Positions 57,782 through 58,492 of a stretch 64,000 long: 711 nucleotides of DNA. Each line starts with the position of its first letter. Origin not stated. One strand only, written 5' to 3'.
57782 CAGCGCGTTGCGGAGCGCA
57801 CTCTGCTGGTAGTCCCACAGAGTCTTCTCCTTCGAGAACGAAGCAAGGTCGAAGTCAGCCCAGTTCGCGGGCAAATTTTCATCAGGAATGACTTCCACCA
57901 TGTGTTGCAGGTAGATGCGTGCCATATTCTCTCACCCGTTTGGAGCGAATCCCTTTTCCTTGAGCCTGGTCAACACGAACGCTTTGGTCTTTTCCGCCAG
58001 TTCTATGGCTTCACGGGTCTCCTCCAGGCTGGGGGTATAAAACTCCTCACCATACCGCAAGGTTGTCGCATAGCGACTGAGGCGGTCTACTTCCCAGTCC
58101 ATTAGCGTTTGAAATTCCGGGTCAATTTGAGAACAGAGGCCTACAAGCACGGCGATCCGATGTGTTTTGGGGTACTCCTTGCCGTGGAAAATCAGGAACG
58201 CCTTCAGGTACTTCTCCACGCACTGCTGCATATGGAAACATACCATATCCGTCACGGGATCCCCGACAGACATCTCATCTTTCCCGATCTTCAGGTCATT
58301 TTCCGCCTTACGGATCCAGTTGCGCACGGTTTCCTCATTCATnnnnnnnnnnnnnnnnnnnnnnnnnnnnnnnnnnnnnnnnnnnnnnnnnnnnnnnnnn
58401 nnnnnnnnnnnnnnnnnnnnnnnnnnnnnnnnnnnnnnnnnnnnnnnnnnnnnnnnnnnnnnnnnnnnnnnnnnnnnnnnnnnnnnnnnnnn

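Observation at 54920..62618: Type III R-M operon with MNT/HEPN toxin-antitoxin-type genes nested between mod and res, plus a paralogous MNT-HEPN pair upstream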

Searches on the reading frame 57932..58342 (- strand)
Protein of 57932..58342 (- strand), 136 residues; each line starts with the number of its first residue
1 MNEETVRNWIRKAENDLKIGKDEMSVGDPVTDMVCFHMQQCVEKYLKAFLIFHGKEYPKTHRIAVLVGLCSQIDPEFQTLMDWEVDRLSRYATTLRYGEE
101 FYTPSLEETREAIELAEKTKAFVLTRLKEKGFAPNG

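Call 3: search_protein_families(library=pfam, proteins=[window:57932-58342:-], max_evalue=0.01)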
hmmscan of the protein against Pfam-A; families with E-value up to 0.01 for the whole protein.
window:57932-58342:- (136 aa): 1 family
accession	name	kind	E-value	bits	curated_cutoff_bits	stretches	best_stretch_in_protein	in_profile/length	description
PF05168.19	HEPN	-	5e-25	88.4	22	1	6-121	1-112/117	HEPN domain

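Call 4: search_protein_families(library=padloc, proteins=[window:57932-58342:-], max_evalue=0.01)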
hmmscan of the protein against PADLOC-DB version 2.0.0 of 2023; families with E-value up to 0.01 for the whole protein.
window:57932-58342:- (136 aa): 0 families

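Call 5: search_protein_families(library=ncbifam, proteins=[window:57932-58342:-], max_evalue=0.01)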
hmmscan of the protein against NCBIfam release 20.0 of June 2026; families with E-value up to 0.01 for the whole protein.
window:57932-58342:- (136 aa): 0 families

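Call 47: search_solved_structures(query=window:57932-58342:-, max_evalue=0.01, show_alignments=2)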
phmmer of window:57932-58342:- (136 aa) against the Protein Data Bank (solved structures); distinct sequences matched with E-value up to 0.01: 2.
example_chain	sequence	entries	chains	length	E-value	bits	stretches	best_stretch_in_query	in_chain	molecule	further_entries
1wol_A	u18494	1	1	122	1.3e-05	28.5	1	5-84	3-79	122aa long conserved hypothetical protein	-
1ufb_A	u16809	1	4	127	0.0012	22.1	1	6-126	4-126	TT1696 protein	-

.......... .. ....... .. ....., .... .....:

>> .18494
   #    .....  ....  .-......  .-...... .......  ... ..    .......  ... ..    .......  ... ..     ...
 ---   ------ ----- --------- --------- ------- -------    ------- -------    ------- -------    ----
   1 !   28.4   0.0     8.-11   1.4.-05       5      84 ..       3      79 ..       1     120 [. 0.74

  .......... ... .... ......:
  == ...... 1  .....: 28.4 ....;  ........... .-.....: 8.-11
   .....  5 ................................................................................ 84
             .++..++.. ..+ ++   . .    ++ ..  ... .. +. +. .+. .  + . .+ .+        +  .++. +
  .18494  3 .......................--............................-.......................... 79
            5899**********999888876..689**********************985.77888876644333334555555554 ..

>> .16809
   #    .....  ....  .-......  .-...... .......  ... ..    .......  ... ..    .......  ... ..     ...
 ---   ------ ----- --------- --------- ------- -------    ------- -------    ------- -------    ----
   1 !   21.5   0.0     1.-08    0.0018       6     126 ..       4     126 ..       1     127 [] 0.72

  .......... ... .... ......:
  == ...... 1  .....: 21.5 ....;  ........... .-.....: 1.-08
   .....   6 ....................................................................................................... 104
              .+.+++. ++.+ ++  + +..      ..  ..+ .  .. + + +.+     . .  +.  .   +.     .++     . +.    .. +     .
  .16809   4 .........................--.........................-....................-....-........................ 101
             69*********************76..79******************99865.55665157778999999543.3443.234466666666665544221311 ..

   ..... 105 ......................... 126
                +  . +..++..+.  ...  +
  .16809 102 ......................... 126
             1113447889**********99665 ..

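Call 51: find_homologous_proteins(query=window:57932-58342:-, max_evalue=0.00001)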
Query window:57932-58342:- (136 aa): 357 proteins with E <= 0.00001 among 371 candidates; the best 120 are listed.
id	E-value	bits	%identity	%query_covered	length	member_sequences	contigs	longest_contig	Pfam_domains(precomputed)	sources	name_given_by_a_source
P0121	7.3e-87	306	100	100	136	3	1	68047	PF05168.20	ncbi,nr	ncbi:hypothetical protein HRbin15_01325 [bacterium HR15]|nr:hypothetical protein HRbin15_01325 [bact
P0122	1.7e-64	234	78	99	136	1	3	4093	PF05168.20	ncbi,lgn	-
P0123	7.3e-64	232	76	100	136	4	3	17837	PF05168.20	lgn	-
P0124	2.5e-60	220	71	98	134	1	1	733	PF05168.20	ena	-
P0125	1.1e-59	218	77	91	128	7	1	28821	PF05168.20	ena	-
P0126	2.4e-59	217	70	99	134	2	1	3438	PF05168.20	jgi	-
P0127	8.7e-59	215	68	98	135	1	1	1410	PF05168.20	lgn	-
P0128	2.8e-57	210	69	97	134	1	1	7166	PF05168.20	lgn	-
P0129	6.7e-57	209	67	98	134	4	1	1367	PF05168.20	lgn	-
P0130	9.1e-57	209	67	96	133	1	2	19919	PF05168.20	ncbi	-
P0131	4.4e-56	206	70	97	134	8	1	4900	PF05168.20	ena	-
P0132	1.2e-55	205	69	97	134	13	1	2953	PF05168.20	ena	-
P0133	2.2e-55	204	66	99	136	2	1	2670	PF05168.20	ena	-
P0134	3.3e-55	204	67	97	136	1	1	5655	PF05168.20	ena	-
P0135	3.3e-55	204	67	97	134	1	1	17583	PF05168.20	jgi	-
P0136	7.9e-55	202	67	97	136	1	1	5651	PF05168.20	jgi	-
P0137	1.5e-54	202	64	99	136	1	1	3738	PF05168.20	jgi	-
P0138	1.5e-54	201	64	97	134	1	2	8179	PF05168.20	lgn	-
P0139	1.7e-54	201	66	98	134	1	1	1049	PF05168.20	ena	-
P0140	1.7e-54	201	67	97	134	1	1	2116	PF05168.20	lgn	-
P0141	1.9e-54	201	66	97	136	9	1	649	PF05168.20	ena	-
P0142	2.4e-54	201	67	97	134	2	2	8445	PF05168.20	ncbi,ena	-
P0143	5.2e-54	200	64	99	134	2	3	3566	PF05168.20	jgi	-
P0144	6.1e-54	200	65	98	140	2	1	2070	PF05168.20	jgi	jgi:HEPN domain-containing protein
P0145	9.3e-54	199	65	98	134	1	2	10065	PF05168.20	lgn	-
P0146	2.1e-53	198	67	97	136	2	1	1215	PF05168.20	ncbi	-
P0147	3.4e-53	197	68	97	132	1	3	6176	PF05168.20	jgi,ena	-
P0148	3.5e-53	197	65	98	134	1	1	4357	PF05168.20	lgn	-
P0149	4.9e-53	197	64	98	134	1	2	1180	PF05168.20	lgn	-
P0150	5.7e-53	196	66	97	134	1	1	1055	PF05168.20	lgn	-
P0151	7.9e-53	196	64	99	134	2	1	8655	PF05168.20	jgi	-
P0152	1.4e-52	195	66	93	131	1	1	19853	PF05168.20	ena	-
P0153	1.4e-52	195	66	99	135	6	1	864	PF05168.20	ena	-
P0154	2.4e-52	194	66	97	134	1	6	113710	PF05168.20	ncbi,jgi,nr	ncbi:HEPN domain-containing protein [Candidatus Aminicenantes bacterium AC-708-M15]|jgi:HEPN domain-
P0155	3.4e-52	194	63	98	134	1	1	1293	PF05168.20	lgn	-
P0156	6.7e-52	193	65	98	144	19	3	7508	PF05168.20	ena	-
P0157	8.1e-52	193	65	99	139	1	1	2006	PF05168.20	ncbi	-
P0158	1.2e-51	192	64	98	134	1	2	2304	PF05168.20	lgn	-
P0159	1.5e-51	192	66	97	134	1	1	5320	PF05168.20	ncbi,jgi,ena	-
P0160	2.6e-51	191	65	98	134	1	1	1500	PF05168.20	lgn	-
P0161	4.9e-51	190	62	98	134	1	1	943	PF05168.20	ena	-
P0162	5.0e-51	190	62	99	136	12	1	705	PF05168.20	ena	-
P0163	7.8e-51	189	64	97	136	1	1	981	PF05168.20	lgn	-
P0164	1.3e-50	189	65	98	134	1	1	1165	PF05168.20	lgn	-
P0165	1.4e-50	189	62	99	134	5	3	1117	PF05168.20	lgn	-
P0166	4.6e-50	187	61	99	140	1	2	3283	PF05168.20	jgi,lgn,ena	-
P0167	1.5e-49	185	65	94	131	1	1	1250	PF05168.20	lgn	-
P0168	1.5e-49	185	64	97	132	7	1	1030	PF05168.20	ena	-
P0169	1.9e-49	185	64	96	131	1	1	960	PF05168.20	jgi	-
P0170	2.0e-49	185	64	97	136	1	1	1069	PF05168.20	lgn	-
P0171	2.2e-49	185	64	97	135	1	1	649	PF05168.20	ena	-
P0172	2.4e-49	185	61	99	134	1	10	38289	PF05168.20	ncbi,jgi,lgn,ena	jgi:HEPN domain-containing protein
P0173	2.7e-49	184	61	99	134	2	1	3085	PF05168.20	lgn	-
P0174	2.9e-49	184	64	97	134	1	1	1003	PF05168.20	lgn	-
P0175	3.5e-49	184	60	97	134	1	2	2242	PF05168.20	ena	-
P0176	5.1e-49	184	60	99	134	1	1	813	PF05168.20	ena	-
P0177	5.1e-49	184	61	99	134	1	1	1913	PF05168.20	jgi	-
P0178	6.8e-49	183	63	97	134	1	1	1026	PF05168.20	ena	-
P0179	1.5e-48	182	61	97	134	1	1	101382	PF05168.20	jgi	jgi:HEPN domain-containing protein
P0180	2.6e-48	181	59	99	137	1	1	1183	PF05168.20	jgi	-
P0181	2.9e-48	181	62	97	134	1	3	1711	PF05168.20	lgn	-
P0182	4.6e-48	180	60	98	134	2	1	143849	PF05168.20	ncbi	-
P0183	6.6e-48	180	63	97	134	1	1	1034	PF05168.20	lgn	-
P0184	7.2e-48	180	61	97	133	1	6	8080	PF05168.20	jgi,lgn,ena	-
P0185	8.9e-48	180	63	97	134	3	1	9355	PF05168.20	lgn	-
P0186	1.1e-47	179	62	97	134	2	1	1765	PF05168.20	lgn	-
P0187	1.6e-47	179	57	100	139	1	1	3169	PF05168.20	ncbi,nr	ncbi:MAG: HEPN domain-containing protein [Fimbriimonadales bacterium]|nr:HEPN domain-containing prot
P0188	1.9e-47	179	60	99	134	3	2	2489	PF05168.20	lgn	-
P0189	2.0e-47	178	61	97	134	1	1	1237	PF05168.20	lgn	-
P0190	2.1e-47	178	60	97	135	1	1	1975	PF05168.20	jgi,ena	-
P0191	2.2e-47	178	61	97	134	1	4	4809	PF05168.20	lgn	-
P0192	2.4e-47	178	60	97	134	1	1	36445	PF05168.20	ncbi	-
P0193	2.6e-47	178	61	97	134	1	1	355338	PF05168.20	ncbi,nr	ncbi:MAG: nucleotidyltransferase [Fimbriimonadales bacterium]|nr:MAG: nucleotidyltransferase [Fimbri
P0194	3.0e-47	178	63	97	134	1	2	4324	PF05168.20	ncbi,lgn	-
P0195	3.6e-47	178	58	96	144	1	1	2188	PF05168.20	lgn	-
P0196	5.5e-47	177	61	100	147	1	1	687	PF05168.20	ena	-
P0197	5.8e-47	177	59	97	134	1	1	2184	PF05168.20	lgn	-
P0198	6.1e-47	177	64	97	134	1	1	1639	PF05168.20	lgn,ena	-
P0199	7.3e-47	177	59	97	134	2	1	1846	PF05168.20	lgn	-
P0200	8.3e-47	176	57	99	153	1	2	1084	PF05168.20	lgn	-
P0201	9.6e-47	176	60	96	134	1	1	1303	PF05168.20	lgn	-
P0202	1.4e-46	176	59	98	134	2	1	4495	PF05168.20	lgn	-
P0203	1.8e-46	175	61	99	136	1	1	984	PF05168.20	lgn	-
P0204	2.4e-46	175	60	97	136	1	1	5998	PF05168.20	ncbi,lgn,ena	-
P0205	2.4e-46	175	59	99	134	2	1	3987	PF05168.20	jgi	jgi:HEPN domain-containing protein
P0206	4.7e-46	174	61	97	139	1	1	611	PF05168.20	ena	-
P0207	4.7e-46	174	59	97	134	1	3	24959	PF05168.20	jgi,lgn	-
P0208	4.8e-46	174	60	97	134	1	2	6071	PF05168.20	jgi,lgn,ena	-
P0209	4.9e-46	174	60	97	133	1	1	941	PF05168.20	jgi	-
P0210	5.7e-46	174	58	97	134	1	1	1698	PF05168.20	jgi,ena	-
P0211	6.3e-46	174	61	96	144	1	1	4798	PF05168.20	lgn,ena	-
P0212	6.5e-46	174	60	97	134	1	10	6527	PF05168.20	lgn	-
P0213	6.5e-46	174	62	97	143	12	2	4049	PF05168.20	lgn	-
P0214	7.3e-46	173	58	97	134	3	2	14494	PF05168.20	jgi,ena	jgi:HEPN domain-containing protein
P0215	8.6e-46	173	60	96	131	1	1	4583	PF05168.20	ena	-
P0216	9.9e-46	173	61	97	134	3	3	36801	PF05168.20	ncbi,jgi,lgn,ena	jgi:HEPN domain-containing protein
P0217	1.0e-45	173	61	97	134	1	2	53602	PF05168.20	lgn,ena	-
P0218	2.1e-45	172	60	96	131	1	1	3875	PF05168.20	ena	-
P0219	2.2e-45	172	60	96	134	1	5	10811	PF05168.20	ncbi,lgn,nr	ncbi:MAG: HEPN domain-containing protein [Bacteroidetes bacterium]|nr:HEPN domain-containing protein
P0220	2.4e-45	172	57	96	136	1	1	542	PF05168.20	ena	-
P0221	2.4e-45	172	61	94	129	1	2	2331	PF05168.20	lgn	-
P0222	2.5e-45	172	60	99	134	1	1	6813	PF05168.20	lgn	-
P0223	2.8e-45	172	61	97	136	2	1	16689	PF05168.20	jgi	-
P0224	2.9e-45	171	57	100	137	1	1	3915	PF05168.20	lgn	-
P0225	3.1e-45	171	60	96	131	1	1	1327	PF05168.20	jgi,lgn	-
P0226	5.1e-45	171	58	95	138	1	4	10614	PF05168.20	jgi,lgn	jgi:HEPN domain-containing protein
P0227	5.1e-45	171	59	100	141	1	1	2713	PF05168.20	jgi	jgi:HEPN domain-containing protein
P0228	8.6e-45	170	61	99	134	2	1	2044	PF05168.20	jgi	-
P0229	1.0e-44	170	61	100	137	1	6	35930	PF05168.20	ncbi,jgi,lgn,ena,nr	ncbi:MAG: HEPN domain-containing protein [Deltaproteobacteria bacterium]|nr:HEPN domain-containing p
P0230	1.0e-44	170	60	97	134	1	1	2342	PF05168.20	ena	-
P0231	1.9e-44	169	60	96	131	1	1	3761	PF05168.20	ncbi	ncbi:MAG: HEPN domain-containing protein, partial [candidate division WOR-3 bacterium]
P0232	2.8e-44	168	59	97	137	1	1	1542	PF05168.20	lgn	-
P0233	2.8e-44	168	58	97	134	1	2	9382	PF05168.20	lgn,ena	-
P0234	4.0e-44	168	61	96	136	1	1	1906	PF05168.20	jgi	-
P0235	5.2e-44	167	60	97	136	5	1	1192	PF05168.20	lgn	-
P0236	5.6e-44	167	57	99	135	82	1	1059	PF05168.20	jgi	-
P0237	6.8e-44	167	62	90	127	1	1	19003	PF05168.20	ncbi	ncbi:MAG: HEPN domain-containing protein [Elusimicrobiota bacterium]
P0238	7.6e-44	167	72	74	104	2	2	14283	PF05168.20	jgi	jgi:HEPN domain-containing protein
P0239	7.8e-44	167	58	93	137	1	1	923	PF05168.20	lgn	-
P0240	7.8e-44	167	58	97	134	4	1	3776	PF05168.20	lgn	-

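Call 52: find_encoding_contigs(protein=P0123, flank=5000, max_places=2)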
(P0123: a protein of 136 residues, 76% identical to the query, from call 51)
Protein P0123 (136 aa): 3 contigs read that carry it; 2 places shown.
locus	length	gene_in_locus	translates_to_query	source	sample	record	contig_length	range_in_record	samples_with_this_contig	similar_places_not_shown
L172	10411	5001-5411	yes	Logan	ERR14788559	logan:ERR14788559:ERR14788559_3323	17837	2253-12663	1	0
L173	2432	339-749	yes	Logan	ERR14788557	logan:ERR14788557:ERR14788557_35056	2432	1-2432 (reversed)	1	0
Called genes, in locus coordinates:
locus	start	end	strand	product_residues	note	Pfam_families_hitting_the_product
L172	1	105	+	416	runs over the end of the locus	PF00364:Biotin_lipoyl, PF25997:BSH_YhbJ (faint), PF25919:BSH_CusB (weak), PF02817:E3_binding, PF00198:2-oxoacid_dh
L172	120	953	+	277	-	PF04240:Caroten_synth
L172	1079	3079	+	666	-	PF26549:Tricorn_N, PF00930:DPPIV_N (faint), PF25174:Beta-prop_THOC3 (faint), PF07676:PD40, PF26550:Tricorn_2nd, PF07676:PD40, PF26549:Tricorn_N, PF00326:Peptidase_S9, +1 more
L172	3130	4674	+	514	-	PF01555:N6_N4_Mtase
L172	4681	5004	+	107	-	PF01909:NTP_transf_2, PF18765:Polbeta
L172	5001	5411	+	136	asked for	PF05168:HEPN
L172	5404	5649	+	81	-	-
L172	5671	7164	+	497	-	PF04851:ResIII, PF18766:SWI2_SNF2, PF00270:DEAD (weak)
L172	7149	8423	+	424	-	PF27151:YagJ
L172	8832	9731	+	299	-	-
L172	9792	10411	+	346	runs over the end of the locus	PF00356:LacI, PF13443:HTH_26 (weak), PF00532:Peripla_BP_1, PF13407:Peripla_BP_4, PF13377:Peripla_BP_3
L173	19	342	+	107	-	PF01909:NTP_transf_2, PF18765:Polbeta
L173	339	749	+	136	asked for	PF05168:HEPN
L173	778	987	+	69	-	-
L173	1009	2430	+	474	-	?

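Call 53: find_encoding_contigs(protein=P0125, flank=5000, max_places=2)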
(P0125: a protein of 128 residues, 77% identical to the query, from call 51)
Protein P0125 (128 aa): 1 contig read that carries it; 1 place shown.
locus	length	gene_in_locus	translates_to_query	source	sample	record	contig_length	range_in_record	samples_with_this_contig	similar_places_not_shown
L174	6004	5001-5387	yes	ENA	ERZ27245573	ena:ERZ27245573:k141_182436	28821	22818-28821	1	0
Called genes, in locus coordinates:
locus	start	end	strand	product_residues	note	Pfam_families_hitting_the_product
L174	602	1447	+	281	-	PF01012:ETF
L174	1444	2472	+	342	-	PF01012:ETF, PF00766:ETF_alpha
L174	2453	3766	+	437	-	PF00890:FAD_binding_2 (weak), PF01266:DAO (weak), PF01946:Thi4 (weak), PF03486:HI0933_like (weak), PF07992:Pyr_redox_2, PF12831:FAD_oxidored, PF01266:DAO (weak), PF26311:ETF-QO_FixC_C, +3 more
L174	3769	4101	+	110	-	PF05187:Fer4_ETF_QO, PF13237:Fer4_10 (faint)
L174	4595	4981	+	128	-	PF01909:NTP_transf_2, PF18765:Polbeta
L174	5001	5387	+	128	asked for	PF05168:HEPN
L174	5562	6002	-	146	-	?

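Call 54: find_encoding_contigs(protein=P0154, flank=5000, max_places=3)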
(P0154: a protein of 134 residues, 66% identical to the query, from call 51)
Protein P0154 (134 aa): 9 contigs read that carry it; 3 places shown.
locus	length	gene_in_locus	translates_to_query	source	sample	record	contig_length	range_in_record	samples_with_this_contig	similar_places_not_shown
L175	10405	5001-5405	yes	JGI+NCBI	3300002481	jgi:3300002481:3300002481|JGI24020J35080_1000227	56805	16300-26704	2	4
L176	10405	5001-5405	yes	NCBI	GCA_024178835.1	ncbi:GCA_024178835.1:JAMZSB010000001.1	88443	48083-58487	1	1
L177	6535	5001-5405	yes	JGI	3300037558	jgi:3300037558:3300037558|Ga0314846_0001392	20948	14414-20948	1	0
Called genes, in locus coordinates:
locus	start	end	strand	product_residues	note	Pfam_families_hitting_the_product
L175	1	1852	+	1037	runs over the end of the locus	PF14870:PSII_BNR (faint), PF25852:DUF6242_C (faint), PF02012:BNR (faint), PF13088:BNR_2 (faint), PF15902:Sortilin-Vps10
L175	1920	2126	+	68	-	PF01197:Ribosomal_L31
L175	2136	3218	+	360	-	PF03462:PCRF, PF00472:RF-1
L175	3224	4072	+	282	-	PF17827:PrmC_N, PF05175:MTS, PF01728:FtsJ (weak), PF02390:Methyltransf_4, PF09445:Methyltransf_15, PF13649:Methyltransf_25, PF13847:Methyltransf_31, PF08242:Methyltransf_12 (weak), +3 more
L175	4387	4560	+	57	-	-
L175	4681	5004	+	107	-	PF01909:NTP_transf_2, PF18765:Polbeta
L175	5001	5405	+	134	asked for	PF05168:HEPN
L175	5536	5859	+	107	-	PF01909:NTP_transf_2, PF18765:Polbeta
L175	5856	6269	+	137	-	PF05168:HEPN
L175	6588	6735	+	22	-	-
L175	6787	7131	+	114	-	PF22600:MTPAP-like_central, PF01909:NTP_transf_2, PF18765:Polbeta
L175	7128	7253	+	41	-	-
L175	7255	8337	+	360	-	-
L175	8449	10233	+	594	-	PF12161:HsdM_N, PF02384:N6_Mtase, PF07669:Eco57I (weak)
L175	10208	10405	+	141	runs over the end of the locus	PF18765:Polbeta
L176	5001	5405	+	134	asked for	PF05168:HEPN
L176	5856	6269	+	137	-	PF05168:HEPN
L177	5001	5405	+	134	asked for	PF05168:HEPN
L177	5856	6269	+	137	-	PF05168:HEPN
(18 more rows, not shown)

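Call 55: find_encoding_contigs(protein=P0193, flank=5000, max_places=2)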
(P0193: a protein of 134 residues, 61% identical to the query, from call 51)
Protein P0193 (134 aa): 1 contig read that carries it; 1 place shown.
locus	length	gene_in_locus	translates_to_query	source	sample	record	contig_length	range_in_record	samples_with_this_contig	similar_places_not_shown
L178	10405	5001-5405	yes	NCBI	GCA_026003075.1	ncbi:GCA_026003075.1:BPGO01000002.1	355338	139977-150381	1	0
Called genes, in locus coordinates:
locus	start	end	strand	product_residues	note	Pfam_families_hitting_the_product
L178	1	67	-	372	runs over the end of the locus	PF01408:GFO_IDH_MocA, PF02894:GFO_IDH_MocA_C, PF22725:GFO_IDH_MocA_C3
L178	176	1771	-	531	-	PF12679:ABC2_membrane_2, PF12698:ABC2_membrane_3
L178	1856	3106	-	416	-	-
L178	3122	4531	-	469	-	-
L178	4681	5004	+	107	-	PF01909:NTP_transf_2, PF18765:Polbeta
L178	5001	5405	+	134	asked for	PF05168:HEPN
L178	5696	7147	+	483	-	PF01544:CorA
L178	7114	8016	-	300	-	PF00294:PfkB, PF08543:Phos_pyr_kin (weak)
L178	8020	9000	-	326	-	PF01408:GFO_IDH_MocA, PF22725:GFO_IDH_MocA_C3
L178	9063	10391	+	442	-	PF01266:DAO (faint), PF01494:FAD_binding_3 (faint), PF07992:Pyr_redox_2, PF13450:NAD_binding_8 (weak), PF13454:NAD_binding_9 (faint), PF00070:Pyr_redox, PF22366:NDH2_C (weak)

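Call 60: find_encoding_contigs(protein=P0202, flank=5000, max_places=3)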
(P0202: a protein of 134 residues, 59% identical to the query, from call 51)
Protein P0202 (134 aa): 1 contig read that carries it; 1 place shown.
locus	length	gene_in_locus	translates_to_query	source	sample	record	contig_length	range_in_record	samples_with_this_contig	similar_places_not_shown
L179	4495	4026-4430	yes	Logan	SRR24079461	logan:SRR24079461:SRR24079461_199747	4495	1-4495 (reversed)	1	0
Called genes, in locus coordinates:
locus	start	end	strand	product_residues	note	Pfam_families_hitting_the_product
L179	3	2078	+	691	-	?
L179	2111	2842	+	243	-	PF02527:GidB, PF13847:Methyltransf_31 (weak)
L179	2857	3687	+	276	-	PF12146:Hydrolase_4, PF00561:Abhydrolase_1, PF12697:Abhydrolase_6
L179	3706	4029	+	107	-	PF01909:NTP_transf_2, PF18765:Polbeta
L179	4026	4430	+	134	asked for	PF05168:HEPN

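Call 72: search_protein_families(library=pfam, proteins=[L172:5404-5649:+], max_evalue=0.001)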
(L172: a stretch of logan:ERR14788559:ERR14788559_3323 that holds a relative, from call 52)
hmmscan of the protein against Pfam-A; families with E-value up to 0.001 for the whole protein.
L172:5404-5649:+ (81 aa): 0 families
